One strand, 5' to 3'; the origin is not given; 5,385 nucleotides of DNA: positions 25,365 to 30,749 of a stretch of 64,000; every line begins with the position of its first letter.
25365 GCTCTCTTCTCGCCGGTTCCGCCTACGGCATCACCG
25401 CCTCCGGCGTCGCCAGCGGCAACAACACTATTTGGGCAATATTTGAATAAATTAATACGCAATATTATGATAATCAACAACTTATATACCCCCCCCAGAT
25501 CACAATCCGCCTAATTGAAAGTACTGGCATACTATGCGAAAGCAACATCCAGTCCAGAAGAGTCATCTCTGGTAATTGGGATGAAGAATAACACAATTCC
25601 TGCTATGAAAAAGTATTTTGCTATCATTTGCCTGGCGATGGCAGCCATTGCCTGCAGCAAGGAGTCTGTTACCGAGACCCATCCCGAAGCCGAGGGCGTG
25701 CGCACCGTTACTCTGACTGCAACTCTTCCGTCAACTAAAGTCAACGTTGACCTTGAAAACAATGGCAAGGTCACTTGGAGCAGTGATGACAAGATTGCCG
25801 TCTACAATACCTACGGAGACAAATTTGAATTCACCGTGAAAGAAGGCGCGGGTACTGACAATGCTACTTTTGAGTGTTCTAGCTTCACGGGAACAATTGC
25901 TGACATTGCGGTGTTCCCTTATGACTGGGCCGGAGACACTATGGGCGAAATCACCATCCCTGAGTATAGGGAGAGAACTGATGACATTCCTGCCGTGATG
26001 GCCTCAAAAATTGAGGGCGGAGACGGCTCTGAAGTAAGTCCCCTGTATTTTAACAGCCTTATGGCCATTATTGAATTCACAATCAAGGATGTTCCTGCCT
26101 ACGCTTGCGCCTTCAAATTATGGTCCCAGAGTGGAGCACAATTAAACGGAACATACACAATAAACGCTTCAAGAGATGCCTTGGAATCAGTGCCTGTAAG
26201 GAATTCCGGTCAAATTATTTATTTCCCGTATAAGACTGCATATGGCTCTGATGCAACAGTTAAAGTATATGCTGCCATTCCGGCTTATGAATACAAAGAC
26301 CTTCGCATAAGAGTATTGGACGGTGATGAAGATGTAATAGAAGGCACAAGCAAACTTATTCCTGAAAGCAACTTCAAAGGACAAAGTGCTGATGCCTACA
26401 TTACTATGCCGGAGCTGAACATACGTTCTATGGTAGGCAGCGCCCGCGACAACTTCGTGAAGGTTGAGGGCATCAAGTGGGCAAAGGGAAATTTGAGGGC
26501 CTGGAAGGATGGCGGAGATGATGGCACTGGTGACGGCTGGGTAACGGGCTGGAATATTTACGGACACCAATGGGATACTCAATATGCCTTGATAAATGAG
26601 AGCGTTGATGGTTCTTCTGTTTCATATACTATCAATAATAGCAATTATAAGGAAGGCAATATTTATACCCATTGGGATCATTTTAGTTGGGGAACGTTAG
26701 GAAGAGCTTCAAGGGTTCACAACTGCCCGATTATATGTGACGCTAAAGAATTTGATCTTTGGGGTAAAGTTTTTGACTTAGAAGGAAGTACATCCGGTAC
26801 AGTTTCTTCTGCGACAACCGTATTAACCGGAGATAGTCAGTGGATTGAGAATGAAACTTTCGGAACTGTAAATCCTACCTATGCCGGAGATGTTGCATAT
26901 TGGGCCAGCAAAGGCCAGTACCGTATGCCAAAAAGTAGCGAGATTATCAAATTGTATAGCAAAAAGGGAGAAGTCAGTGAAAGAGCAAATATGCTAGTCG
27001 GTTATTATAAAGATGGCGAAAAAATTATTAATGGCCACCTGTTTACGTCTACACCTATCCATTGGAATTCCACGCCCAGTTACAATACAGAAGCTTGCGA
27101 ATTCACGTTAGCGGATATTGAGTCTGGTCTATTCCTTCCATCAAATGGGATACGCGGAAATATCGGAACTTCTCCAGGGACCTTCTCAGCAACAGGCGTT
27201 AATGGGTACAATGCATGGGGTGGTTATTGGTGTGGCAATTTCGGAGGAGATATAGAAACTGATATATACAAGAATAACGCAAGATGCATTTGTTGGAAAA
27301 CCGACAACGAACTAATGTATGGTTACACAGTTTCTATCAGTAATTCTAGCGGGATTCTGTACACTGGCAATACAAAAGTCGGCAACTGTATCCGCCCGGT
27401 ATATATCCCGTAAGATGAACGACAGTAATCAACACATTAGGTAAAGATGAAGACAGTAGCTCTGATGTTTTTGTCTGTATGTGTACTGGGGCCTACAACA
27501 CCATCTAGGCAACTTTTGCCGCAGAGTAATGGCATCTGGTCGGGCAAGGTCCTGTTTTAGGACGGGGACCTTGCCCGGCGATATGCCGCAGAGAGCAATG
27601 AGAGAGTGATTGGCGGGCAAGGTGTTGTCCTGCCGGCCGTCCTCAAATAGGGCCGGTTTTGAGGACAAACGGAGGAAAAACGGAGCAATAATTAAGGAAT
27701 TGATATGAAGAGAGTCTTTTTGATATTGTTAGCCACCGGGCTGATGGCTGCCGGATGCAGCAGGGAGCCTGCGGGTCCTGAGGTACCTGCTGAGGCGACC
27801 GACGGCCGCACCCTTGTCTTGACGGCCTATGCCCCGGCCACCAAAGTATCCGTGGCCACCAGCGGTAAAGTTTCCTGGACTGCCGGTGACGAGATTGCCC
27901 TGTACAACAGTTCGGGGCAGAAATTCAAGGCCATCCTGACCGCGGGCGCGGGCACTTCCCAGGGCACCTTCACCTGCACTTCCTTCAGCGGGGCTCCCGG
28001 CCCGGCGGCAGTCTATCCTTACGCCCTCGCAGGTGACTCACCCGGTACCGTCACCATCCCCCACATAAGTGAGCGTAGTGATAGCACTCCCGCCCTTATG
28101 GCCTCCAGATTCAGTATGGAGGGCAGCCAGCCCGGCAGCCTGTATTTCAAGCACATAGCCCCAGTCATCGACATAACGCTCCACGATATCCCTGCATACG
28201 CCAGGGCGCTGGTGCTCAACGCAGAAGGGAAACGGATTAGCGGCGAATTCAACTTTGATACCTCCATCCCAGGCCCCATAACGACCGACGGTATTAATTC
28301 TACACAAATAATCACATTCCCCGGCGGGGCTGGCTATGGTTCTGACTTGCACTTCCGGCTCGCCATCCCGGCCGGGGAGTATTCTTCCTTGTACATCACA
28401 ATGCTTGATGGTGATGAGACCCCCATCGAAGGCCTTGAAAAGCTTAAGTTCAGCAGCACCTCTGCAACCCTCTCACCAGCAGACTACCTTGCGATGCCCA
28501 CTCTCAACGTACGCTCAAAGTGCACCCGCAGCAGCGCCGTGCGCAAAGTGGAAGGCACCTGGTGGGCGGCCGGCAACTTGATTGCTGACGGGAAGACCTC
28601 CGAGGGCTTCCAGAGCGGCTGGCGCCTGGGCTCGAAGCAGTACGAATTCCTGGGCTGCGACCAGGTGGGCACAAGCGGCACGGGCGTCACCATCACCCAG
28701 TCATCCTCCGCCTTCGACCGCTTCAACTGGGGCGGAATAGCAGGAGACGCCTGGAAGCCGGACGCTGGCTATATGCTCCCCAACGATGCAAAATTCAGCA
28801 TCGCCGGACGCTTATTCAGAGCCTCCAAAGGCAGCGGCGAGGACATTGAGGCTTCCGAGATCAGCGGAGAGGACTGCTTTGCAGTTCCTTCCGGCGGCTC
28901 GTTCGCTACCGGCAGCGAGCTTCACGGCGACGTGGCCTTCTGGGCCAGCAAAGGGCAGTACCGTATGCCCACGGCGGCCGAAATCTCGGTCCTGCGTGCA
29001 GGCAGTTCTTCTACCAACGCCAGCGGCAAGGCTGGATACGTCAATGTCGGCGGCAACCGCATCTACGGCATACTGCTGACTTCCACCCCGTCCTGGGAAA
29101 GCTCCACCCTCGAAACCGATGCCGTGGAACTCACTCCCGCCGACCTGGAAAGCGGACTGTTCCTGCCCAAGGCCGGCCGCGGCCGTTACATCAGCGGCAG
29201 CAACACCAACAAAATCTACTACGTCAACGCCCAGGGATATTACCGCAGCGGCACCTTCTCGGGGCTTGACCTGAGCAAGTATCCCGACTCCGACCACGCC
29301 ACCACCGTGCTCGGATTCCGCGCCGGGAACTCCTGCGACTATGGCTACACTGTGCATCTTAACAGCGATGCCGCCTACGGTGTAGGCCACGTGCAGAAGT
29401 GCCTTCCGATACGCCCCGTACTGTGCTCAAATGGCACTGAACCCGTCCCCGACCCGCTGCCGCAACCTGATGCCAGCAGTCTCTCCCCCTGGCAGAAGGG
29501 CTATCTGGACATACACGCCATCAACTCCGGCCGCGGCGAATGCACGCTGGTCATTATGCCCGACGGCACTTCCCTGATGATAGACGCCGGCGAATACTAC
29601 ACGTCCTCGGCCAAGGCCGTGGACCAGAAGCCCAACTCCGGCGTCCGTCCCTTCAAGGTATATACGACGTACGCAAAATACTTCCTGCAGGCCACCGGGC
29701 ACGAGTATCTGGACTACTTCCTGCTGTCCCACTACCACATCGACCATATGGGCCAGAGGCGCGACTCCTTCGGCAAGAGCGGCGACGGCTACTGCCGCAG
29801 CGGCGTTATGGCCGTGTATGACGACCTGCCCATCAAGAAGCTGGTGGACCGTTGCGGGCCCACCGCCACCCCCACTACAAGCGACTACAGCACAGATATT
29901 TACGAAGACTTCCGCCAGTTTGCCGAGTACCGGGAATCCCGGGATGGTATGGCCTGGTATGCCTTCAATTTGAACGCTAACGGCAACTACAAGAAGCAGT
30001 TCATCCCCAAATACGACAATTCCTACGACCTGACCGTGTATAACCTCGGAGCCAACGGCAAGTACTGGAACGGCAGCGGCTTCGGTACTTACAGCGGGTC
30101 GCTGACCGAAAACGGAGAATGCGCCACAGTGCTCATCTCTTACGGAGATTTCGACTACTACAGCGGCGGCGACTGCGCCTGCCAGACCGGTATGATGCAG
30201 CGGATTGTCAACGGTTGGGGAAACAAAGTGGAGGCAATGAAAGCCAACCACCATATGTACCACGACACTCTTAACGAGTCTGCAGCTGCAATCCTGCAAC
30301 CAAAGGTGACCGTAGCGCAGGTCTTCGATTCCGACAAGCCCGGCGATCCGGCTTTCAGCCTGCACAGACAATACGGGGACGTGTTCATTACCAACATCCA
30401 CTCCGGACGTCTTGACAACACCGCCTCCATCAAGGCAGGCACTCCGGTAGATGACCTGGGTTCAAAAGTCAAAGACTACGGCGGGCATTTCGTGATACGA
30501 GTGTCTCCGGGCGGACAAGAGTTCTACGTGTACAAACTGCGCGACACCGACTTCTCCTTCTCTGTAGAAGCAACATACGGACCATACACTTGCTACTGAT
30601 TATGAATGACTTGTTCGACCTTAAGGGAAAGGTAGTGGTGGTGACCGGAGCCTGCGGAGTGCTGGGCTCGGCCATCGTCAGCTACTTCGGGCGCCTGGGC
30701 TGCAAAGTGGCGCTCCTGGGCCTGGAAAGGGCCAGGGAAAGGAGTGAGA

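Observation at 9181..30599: Trans-envelope-signalling Sus-like locus with no recognisable CAZyme; cargo is MBL hydrolases and modular surface lipoproteins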

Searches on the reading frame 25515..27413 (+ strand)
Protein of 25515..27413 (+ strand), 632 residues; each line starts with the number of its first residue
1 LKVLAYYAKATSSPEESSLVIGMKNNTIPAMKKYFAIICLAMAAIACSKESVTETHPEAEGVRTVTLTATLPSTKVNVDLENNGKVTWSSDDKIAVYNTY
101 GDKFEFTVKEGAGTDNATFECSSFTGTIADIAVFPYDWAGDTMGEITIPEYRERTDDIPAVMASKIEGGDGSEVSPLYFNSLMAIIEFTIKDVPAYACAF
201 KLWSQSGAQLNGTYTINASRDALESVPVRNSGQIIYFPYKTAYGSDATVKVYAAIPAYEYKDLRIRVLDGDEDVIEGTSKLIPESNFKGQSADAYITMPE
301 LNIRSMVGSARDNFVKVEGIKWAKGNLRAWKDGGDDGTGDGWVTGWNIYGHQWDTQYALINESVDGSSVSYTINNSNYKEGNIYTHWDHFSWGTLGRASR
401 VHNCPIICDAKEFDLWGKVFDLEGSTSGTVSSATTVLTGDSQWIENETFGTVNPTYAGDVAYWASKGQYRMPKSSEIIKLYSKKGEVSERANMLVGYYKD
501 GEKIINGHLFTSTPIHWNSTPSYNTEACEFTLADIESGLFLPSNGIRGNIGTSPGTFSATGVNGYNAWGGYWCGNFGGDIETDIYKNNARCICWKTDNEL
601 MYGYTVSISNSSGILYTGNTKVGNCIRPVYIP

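Call 4: search_protein_families(library=pfam, proteins=[window:25515-27413:+], max_evalue=0.01)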
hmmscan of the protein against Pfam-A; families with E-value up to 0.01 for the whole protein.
window:25515-27413:+ (632 aa): 0 families

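Call 7: search_protein_families(library=ncbifam, proteins=[window:25515-27413:+], max_evalue=0.1)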
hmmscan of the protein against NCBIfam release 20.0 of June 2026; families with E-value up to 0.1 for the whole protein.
window:25515-27413:+ (632 aa): 0 families

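Call 43: search_solved_structures(query=window:25605-27413:+, max_evalue=5)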
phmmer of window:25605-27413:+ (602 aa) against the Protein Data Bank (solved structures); distinct sequences matched with E-value up to 5: 0.

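Call 48: find_homologous_proteins(query=window:25605-27410:+, max_evalue=0.001)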
Query window:25605-27410:+ (602 aa): 63 proteins with E <= 0.001 among 8000 candidates.
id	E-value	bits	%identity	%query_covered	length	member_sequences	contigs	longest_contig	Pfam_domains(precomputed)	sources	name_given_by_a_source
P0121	0.0e+0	1255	89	100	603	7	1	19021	-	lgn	-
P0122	0.0e+0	1063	75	100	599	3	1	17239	-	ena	-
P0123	1.7e-233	795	61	100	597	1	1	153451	-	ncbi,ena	-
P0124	5.1e-233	793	62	100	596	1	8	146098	-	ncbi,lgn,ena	-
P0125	4.3e-228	777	65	100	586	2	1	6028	-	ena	-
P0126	2.3e-216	738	58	100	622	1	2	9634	-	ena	-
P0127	5.9e-216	737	59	100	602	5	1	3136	-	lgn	-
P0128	3.2e-200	685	59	100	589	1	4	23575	-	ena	-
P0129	3.4e-200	685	59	100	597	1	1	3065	-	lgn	-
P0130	1.2e-198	680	59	100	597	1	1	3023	-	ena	-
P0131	2.0e-197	676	58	100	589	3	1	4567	-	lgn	-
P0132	1.1e-195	670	52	98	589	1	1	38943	-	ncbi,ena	-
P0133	8.0e-189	647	57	100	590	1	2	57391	-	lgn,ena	-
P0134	9.3e-189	647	54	100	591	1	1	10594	-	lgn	-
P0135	1.9e-187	643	51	98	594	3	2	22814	-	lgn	-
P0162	2.2e-121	425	42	100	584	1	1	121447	PF13149.13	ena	-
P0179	5.2e-29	119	28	40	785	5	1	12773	PF07603.18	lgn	-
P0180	2.2e-22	98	28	48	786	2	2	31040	PF07603.18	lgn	-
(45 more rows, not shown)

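Call 51: find_encoding_contigs(protein=P0179, flank=8000, max_places=1)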
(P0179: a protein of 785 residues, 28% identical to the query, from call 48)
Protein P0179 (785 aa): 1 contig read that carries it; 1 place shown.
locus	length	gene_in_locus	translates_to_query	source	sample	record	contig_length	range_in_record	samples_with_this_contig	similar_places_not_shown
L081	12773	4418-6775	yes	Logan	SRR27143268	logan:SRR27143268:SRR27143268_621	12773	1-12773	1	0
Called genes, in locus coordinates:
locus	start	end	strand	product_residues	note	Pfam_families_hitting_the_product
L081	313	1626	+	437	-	PF02737:3HCDH_N (faint), PF03721:UDPG_MGDP_dh_N, PF00984:UDPG_MGDP_dh, PF03720:UDPG_MGDP_dh_C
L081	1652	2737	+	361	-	PF04321:RmlD_sub_bind, PF01073:3Beta_HSD, PF01370:Epimerase, PF02719:Polysacc_synt_2, PF07993:NAD_binding_4, PF16363:GDP_Man_Dehyd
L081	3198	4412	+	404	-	-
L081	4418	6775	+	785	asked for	PF07603:Lcl_C (faint)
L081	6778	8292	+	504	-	-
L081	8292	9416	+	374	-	PF04230:PS_pyruv_trans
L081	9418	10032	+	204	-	PF00132:Hexapep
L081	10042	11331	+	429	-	PF00534:Glycos_transf_1, PF13692:Glyco_trans_1_4, PF13524:Glyco_trans_1_2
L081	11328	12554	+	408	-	PF00534:Glycos_transf_1, PF13692:Glyco_trans_1_4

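Call 62: predict_structure(alignment_id=A2)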
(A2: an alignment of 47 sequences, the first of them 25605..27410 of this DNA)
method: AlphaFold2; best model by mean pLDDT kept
length: 602 residues; sequences in the alignment: 47
mean_pLDDT: 86.6   pTM: 0.85
mean pLDDT of the five models: 86.6, 85.9, 85.8, 85.6, 85.1
residues with pLDDT >= 90: 404; 70-90: 123; 50-70: 30; < 50: 45
segments of 3 or more residues with pLDDT < 50: 1-29, 44-54
pLDDT, mean of each block of 10 residues (from residue 1): 37 35 36 87 48 62 94 95 89 92 95 96 92 81 73 94 97 97 95 93 97 96 95 97 95 92 91 95 94 96 60 90 94 93 91 93 93 88 93 91 87 84 92 95 95 75 96 97 88 93 97 91 64 94 85 80 92 87 85 96 88
secondary structure, 60 per line:
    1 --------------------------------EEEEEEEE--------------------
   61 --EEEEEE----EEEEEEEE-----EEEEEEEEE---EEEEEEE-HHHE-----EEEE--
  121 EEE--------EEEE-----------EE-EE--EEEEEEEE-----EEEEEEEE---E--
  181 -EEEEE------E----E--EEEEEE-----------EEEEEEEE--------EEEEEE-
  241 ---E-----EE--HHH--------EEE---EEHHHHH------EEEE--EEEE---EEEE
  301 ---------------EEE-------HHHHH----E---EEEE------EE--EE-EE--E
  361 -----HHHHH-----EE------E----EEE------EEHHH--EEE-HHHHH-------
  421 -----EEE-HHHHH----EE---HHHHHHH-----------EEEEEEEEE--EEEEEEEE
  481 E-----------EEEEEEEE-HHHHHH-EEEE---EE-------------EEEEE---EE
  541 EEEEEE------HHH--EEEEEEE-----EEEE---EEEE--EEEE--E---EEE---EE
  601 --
elements in order: E33-40 E63-68 E73-80 E86-94 E98-104 E115-118 E121-123 E132-135 E154-161 E167-174 E182-186 E201-206 E218-225 E234-239 E265-267 H273-277 E284-287 E290-293 E297-300 E316-318 H326-330 E339-342 H366-370 E389-391 E405-407 H409-413 E426-428 H430-434 H444-450 E462-470 E473-481 E493-500 H502-507 E509-512 E531-535 E539-546 E558-564 E570-573 E577-580 E583-586 E593-595

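Call 65: fold_search(model_id=the predicted structure, library=pdb)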
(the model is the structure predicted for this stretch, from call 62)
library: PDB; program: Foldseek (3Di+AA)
matches with E <= 10: 252; with E <= 0.001: 13
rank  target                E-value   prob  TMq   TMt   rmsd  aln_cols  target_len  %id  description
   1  4k4k_A                6.9e-06  1.00  0.23  0.46   7.0       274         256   16  Crystal structure of a putative cell adhesion protein (BACUNI_00621) from Bacteroides uniformis ATCC 8492 at 1.67 A re (released 2013-05-01)
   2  3ufi                  9.7e-06  1.00  0.22  0.40   8.5       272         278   15  Crystal structure of a putative cell adhesion protein (BACOVA_04980) from Bacteroides ovatus ATCC 8483 at 2.18 A resolut (released 2011-12-14)
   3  4k4k_B                1.1e-05  1.00  0.24  0.46   7.3       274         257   15  Crystal structure of a putative cell adhesion protein (BACUNI_00621) from Bacteroides uniformis ATCC 8492 at 1.67 A re (released 2013-05-01)
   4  4rdb                  3.8e-05  1.00  0.19  0.31  10.9       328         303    8  Crystal structure of an immunoreactive 32 kDa antigen PG49 (PG_0181) from Porphyromonas gingivalis W83 at 1.45 A resolut (released 2014-12-03)
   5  3up6_B                4.8e-05  1.00  0.19  0.29  10.4       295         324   12  Crystal structure of a putative cell adhesion protein (BACOVA_04078) from Bacteroides ovatus ATCC 8483 at 2.80 A resol (released 2011-12-21)
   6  3up6_A                6.7e-05  0.99  0.18  0.28  10.7       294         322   11  Crystal structure of a putative cell adhesion protein (BACOVA_04078) from Bacteroides ovatus ATCC 8483 at 2.80 A resol (released 2011-12-21)
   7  5cag                  1.8e-04  0.99  0.18  0.30  12.1       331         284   12  Crystal structure of a putative adhesin (BACOVA_02677) from Bacteroides ovatus ATCC 8483 at 3.00 A resolution (PSI Commu (released 2015-10-14)
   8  5dhm_D                2.1e-04  1.00  0.18  0.33   9.4       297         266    8  Crystal structure of the fimbrial protein Mfa4 from Porphyromonas gingivalis (released 2016-04-06)
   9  3pay_A                3.7e-04  0.99  0.20  0.32  10.4       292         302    7  Crystal structure of a putative adhesin (BACOVA_04077) from Bacteroides ovatus at 2.50 A resolution (released 2010-11-10)
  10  5nfi                  4.8e-04  1.00  0.22  0.38   8.0       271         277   10  The fimbrial anchor protein Mfa2 from Porphyromonas gingivalis (released 2018-02-07)
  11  4dgu_A                5.7e-04  1.00  0.20  0.42   8.8       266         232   13  Crystal structure of a putative cell adhesion protein (BT0320) from Bacteroides thetaiotaomicron VPI-5482 at 2.37 A re (released 2012-02-15)
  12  5dhm_C                7.1e-04  0.99  0.18  0.33   8.7       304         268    7  Crystal structure of the fimbrial protein Mfa4 from Porphyromonas gingivalis (released 2016-04-06)
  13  4dgu_B                7.5e-04  1.00  0.21  0.45   7.8       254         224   13  Crystal structure of a putative cell adhesion protein (BT0320) from Bacteroides thetaiotaomicron VPI-5482 at 2.37 A re (released 2012-02-15)
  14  4qdg_A                1.5e-03  0.99  0.21  0.35   9.1       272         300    9  Crystal structure of a putative adhesin (BT2657) from Bacteroides thetaiotaomicron VPI-5482 at 2.20 A resolution (PSI  (released 2014-06-11)
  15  3pay_D                1.5e-03  0.97  0.20  0.32   9.9       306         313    8  Crystal structure of a putative adhesin (BACOVA_04077) from Bacteroides ovatus at 2.50 A resolution (released 2010-11-10)
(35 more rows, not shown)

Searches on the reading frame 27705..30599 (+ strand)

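Call 5: search_protein_families(library=pfam, proteins=[window:27705-30599:+], max_evalue=0.01)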
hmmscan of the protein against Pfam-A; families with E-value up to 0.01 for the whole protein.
window:27705-30599:+ (964 aa): 0 families

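Call 7: search_protein_families(library=ncbifam, proteins=[window:27705-30599:+], max_evalue=0.1)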
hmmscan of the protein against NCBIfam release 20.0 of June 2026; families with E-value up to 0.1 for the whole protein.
window:27705-30599:+ (964 aa): 2 families
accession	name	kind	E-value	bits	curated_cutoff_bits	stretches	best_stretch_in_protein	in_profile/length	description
NF049846.1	blaAHM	exception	0.0065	15.4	590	0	809-881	200-270/304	AHM family subclass B3-like metallo-beta-lactamase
NF058524.1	6A-MBL_enzyme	equivalog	0.014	14.5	220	1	609-689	5-77/346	anti-phage 6A-MBL system MBL-fold protein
